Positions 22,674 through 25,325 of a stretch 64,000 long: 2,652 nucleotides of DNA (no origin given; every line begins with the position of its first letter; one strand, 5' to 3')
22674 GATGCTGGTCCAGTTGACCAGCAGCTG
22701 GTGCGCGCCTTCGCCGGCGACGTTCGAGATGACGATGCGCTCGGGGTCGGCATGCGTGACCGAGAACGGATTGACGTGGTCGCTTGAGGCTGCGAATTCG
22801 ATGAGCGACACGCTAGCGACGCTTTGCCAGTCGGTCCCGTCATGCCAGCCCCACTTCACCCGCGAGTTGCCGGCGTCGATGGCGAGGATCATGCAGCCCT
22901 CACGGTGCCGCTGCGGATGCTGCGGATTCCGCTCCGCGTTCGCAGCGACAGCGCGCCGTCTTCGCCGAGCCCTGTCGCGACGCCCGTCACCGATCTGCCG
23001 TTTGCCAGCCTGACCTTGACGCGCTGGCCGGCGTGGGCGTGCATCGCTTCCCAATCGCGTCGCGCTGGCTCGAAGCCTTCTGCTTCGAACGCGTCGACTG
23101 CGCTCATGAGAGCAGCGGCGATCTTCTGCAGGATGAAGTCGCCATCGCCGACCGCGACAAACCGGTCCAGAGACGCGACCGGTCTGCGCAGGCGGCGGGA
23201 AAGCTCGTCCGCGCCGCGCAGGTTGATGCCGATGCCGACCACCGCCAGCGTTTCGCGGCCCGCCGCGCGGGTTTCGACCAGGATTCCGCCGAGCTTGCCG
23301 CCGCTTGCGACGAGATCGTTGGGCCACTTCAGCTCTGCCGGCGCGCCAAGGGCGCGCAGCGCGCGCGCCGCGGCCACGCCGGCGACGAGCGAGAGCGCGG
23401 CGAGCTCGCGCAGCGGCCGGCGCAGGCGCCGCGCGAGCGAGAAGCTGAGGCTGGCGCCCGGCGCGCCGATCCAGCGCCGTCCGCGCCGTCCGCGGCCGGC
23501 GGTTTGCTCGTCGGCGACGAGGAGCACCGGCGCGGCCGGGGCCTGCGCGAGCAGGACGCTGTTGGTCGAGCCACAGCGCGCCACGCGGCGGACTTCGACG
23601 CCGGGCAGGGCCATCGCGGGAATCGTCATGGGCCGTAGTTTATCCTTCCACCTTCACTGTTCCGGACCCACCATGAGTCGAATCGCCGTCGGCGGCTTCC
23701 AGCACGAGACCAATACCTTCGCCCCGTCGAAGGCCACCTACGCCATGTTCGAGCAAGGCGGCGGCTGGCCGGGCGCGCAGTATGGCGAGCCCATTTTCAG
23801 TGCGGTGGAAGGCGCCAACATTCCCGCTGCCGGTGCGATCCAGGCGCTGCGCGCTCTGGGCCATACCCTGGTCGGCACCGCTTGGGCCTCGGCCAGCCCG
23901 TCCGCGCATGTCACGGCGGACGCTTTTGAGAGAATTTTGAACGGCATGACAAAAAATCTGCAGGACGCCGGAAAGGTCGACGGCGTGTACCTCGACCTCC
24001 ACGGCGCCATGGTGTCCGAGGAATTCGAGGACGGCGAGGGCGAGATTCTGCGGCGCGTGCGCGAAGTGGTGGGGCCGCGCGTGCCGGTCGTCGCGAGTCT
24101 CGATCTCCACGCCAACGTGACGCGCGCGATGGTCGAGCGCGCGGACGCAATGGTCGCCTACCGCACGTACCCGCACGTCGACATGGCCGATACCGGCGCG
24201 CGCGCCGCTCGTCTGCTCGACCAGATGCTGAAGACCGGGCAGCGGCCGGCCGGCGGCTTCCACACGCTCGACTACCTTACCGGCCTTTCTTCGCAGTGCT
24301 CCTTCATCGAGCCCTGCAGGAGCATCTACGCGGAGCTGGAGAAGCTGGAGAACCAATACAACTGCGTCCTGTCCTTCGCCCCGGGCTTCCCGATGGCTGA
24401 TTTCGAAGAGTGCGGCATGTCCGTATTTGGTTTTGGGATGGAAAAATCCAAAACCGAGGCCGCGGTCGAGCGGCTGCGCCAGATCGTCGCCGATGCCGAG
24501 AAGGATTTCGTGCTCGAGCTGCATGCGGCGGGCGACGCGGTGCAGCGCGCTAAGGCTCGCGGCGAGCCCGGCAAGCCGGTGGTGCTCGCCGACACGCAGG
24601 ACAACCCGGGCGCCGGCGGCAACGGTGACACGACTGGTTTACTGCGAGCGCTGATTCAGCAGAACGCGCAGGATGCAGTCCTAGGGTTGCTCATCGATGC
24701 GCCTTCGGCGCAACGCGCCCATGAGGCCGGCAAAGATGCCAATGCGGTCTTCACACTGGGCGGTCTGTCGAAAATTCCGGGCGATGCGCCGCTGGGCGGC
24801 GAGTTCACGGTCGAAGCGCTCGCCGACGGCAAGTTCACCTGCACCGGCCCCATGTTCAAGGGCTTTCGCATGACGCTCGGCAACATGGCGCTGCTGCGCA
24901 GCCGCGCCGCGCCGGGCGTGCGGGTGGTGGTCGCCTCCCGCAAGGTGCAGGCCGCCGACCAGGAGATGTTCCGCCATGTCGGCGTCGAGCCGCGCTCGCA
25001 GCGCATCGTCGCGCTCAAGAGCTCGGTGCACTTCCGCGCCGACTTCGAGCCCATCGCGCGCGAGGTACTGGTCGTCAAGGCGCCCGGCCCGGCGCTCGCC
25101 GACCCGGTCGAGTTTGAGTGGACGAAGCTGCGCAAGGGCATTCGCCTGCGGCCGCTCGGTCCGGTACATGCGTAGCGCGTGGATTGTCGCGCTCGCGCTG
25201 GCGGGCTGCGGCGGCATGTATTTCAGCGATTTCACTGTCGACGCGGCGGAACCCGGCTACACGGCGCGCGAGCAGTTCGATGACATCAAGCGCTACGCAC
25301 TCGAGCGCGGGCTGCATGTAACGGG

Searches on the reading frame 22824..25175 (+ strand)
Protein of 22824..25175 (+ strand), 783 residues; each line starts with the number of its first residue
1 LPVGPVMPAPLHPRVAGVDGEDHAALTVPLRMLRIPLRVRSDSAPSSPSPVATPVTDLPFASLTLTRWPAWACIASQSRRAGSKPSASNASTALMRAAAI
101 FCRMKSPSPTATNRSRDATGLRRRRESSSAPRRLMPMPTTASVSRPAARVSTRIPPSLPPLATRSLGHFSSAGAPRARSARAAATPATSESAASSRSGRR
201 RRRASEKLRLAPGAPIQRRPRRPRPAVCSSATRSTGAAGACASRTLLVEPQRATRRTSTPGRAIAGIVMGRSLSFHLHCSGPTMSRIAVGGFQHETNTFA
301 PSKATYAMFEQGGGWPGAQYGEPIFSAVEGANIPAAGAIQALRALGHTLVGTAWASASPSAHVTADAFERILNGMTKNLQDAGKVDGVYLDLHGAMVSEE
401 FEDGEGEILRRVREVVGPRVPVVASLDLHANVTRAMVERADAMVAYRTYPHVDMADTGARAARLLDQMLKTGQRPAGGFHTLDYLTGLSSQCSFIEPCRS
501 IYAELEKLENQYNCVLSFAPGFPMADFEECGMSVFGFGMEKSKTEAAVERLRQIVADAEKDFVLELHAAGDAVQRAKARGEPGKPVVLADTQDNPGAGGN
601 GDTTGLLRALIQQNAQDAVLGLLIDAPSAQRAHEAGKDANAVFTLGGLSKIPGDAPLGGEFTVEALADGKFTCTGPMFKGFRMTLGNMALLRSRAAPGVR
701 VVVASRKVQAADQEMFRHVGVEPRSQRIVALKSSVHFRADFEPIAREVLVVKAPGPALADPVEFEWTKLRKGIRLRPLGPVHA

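Call 90: search_protein_families(library=pfam, proteins=[window:22824-25175:+], max_evalue=0.00001)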
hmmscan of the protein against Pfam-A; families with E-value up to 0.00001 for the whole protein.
window:22824-25175:+ (783 aa): 2 families
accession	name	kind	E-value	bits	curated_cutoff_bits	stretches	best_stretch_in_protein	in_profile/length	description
PF07364.17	DUF1485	-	1.3e-95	320.4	22.8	1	286-576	1-289/290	Metallopeptidase family M81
PF07171.17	MlrC_C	-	4.5e-53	180.6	27.2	1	588-768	1-178/178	MlrC C-terminus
